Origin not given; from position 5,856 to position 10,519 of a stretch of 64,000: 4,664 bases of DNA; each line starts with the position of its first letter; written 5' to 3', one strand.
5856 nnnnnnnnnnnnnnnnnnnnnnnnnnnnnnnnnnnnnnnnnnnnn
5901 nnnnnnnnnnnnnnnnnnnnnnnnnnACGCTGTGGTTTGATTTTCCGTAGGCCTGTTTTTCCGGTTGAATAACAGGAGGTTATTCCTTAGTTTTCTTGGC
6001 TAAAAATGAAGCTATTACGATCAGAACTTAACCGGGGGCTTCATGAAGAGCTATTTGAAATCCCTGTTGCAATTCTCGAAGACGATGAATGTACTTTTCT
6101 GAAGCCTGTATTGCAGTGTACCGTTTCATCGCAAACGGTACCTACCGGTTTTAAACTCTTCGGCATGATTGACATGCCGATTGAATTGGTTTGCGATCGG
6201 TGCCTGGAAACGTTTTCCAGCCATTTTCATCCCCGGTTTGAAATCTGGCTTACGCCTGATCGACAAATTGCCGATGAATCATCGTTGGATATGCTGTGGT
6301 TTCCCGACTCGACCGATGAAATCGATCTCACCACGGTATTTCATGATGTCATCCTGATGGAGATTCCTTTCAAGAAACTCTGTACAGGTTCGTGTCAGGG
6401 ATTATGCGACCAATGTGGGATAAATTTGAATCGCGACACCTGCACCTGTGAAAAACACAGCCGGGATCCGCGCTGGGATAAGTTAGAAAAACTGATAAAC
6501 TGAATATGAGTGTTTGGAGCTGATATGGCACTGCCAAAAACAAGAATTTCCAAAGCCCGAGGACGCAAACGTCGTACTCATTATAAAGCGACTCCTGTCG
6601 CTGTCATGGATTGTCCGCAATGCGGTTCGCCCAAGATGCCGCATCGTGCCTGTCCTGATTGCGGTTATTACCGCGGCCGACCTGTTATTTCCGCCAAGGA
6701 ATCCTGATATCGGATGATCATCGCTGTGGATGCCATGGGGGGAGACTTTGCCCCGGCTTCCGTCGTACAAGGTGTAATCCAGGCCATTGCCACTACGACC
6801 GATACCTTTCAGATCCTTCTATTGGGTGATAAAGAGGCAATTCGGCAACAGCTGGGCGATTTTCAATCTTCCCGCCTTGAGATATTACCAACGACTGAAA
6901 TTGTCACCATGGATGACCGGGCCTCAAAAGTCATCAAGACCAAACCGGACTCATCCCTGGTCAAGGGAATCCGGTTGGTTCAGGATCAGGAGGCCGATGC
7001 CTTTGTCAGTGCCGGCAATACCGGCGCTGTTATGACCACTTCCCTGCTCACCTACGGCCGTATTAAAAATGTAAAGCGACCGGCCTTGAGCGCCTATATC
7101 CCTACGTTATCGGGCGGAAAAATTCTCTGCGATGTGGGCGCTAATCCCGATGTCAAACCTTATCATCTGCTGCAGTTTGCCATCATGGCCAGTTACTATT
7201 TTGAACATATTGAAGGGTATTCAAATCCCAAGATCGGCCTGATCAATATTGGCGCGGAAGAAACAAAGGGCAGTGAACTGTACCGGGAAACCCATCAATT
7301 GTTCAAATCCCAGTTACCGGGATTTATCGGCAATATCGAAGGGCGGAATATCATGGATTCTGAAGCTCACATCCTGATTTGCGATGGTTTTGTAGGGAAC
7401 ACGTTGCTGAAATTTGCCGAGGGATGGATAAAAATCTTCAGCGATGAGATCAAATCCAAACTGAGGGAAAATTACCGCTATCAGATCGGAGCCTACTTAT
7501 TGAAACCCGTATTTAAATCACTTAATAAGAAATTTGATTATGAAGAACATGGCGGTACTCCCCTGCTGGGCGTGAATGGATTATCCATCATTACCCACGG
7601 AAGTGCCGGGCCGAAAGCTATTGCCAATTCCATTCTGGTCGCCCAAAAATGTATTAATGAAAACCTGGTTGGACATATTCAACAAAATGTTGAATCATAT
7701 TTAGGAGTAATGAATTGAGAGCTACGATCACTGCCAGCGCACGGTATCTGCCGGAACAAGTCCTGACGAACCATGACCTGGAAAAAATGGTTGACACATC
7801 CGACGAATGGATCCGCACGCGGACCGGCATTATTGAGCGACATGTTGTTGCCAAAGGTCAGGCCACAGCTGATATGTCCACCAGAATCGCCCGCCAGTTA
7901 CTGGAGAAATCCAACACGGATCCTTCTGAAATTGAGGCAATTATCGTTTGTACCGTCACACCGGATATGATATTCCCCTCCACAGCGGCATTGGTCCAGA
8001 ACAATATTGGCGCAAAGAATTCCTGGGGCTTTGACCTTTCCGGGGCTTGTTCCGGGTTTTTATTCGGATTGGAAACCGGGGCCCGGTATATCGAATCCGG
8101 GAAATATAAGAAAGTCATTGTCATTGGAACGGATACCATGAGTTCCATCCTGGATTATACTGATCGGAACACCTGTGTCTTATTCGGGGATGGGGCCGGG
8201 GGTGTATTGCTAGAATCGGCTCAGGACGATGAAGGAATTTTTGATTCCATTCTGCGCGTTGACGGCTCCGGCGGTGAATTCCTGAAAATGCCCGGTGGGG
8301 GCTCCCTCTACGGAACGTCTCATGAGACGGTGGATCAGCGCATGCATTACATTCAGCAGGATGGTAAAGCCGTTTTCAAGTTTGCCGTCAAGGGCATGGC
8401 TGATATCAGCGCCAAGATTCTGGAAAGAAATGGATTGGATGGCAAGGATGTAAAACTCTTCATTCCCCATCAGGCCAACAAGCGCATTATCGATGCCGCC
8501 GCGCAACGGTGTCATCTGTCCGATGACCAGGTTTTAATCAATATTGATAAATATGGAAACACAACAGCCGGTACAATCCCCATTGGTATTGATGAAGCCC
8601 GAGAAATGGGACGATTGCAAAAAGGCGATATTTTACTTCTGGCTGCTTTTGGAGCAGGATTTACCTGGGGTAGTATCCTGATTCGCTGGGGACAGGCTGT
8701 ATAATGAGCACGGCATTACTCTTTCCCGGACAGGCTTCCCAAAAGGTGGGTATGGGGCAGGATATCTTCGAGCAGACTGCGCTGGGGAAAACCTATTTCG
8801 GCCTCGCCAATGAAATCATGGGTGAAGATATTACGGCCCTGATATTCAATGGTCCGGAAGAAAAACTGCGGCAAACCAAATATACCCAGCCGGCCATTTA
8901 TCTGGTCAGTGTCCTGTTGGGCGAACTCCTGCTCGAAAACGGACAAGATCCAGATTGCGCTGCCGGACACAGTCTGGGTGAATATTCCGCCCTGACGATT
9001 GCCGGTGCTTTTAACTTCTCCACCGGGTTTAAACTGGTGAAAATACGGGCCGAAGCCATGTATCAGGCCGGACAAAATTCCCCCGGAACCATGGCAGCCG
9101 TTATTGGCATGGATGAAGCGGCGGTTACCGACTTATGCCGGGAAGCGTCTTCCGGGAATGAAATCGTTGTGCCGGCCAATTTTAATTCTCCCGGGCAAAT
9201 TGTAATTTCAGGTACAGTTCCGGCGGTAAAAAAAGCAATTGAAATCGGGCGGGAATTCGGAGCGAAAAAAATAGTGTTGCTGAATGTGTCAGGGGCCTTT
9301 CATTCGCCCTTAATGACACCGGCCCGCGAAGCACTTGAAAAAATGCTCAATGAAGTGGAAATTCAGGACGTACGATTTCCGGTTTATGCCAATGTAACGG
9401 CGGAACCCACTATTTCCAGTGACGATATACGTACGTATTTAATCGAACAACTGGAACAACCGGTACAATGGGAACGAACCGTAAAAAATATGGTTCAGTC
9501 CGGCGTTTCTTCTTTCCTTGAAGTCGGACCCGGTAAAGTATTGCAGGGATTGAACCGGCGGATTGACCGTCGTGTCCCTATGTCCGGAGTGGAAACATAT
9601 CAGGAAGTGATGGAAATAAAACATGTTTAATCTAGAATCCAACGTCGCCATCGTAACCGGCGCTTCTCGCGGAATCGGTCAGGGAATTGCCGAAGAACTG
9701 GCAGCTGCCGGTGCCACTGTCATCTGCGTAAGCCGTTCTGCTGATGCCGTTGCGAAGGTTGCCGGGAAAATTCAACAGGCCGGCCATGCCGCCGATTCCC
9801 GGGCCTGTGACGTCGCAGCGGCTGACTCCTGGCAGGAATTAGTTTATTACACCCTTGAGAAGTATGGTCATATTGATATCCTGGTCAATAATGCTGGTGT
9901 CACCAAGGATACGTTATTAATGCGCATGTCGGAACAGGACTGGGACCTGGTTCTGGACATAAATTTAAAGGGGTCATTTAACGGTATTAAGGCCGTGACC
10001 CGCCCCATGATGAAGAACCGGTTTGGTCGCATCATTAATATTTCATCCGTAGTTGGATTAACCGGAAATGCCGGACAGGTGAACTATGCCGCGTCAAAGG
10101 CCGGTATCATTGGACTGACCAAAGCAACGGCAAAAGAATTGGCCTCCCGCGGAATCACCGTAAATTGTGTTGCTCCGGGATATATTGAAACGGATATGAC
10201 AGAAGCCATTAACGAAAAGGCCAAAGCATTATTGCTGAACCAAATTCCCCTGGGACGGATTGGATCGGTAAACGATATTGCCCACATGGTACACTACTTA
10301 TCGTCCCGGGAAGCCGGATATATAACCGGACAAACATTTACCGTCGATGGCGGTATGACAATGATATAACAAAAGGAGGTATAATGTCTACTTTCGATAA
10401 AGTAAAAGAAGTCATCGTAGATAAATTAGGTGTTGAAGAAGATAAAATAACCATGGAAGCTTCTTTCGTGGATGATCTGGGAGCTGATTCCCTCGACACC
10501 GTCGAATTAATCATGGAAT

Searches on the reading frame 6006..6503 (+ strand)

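Call 33: search_protein_families(library=pfam, proteins=[window:6006-6503:+], max_evalue=0.1)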
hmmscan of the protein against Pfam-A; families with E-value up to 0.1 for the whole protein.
window:6006-6503:+ (165 aa): 2 families
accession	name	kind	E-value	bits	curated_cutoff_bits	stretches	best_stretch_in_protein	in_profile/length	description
PF02620.22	YceD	-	3.2e-28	98.6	33.2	1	55-163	5-118/119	Large ribosomal RNA subunit accumulation protein YceD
PF02117.22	7TM_GPCR_Sra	-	0.07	12.4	24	0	24-81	87-142/328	Serpentine type 7TM GPCR chemoreceptor Sra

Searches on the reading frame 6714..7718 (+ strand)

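Call 32: search_protein_families(library=pfam, proteins=[window:6714-7718:+])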
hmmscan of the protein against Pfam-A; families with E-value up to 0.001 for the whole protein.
window:6714-7718:+ (334 aa): 1 family
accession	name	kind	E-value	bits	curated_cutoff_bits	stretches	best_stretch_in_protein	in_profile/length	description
PF02504.20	FA_synthesis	-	1.5e-96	323.8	29.1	1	2-318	2-321/324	Fatty acid synthesis protein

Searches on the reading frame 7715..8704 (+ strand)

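Call 32: search_protein_families(library=pfam, proteins=[window:7715-8704:+])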
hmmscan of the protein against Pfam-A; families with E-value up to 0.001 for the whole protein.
window:7715-8704:+ (329 aa): 3 families
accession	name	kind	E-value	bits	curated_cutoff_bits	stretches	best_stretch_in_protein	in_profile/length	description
PF08541.16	ACP_syn_III_C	-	4.9e-34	116.8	26.6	1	236-325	1-90/90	3-Oxoacyl-[acyl-carrier-protein (ACP)] synthase III C terminal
PF08545.16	ACP_syn_III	-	5.9e-29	100.2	24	1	106-184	1-80/80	3-Oxoacyl-[acyl-carrier-protein (ACP)] synthase III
PF00108.29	Thiolase_N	-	1.1e-05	25.4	26.4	1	36-148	8-121/260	Thiolase, N-terminal domain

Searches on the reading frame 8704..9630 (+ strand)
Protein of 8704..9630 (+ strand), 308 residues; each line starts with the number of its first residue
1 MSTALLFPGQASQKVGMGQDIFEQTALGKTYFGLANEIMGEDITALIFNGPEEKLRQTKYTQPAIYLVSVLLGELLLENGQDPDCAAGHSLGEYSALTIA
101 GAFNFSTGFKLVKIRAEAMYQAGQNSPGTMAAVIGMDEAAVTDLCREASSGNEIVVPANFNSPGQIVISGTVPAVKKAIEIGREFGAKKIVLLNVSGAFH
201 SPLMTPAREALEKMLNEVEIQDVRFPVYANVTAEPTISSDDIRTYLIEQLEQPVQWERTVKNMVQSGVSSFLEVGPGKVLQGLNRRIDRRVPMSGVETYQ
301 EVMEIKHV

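Call 32: search_protein_families(library=pfam, proteins=[window:8704-9630:+])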
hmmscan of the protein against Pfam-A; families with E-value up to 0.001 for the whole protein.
window:8704-9630:+ (308 aa): 1 family
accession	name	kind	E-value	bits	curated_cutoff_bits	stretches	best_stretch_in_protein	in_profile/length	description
PF00698.26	Acyl_transf_1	-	1.4e-33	117.1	32.7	1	6-281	3-272/319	Acyl transferase domain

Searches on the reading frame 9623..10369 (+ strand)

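Call 32: search_protein_families(library=pfam, proteins=[window:9623-10369:+])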
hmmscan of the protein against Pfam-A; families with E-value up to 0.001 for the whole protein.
window:9623-10369:+ (248 aa): 5 families
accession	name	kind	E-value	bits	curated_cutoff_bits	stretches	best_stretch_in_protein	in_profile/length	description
PF13561.12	adh_short_C2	-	2.5e-66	224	27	1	13-246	1-236/236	Enoyl-(Acyl carrier protein) reductase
PF00106.31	adh_short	-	5e-64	215.8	26.6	1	7-199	1-193/195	short chain dehydrogenase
PF08659.16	KR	-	7e-21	75.4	22.6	1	9-166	3-160/180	KR domain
PF13460.12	NAD_binding_10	-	2.9e-05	24.5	27.2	1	13-196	1-154/184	NAD(P)H-binding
PF01370.27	Epimerase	-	0.00011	22.1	20.9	1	10-173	2-160/240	NAD dependent epimerase/dehydratase family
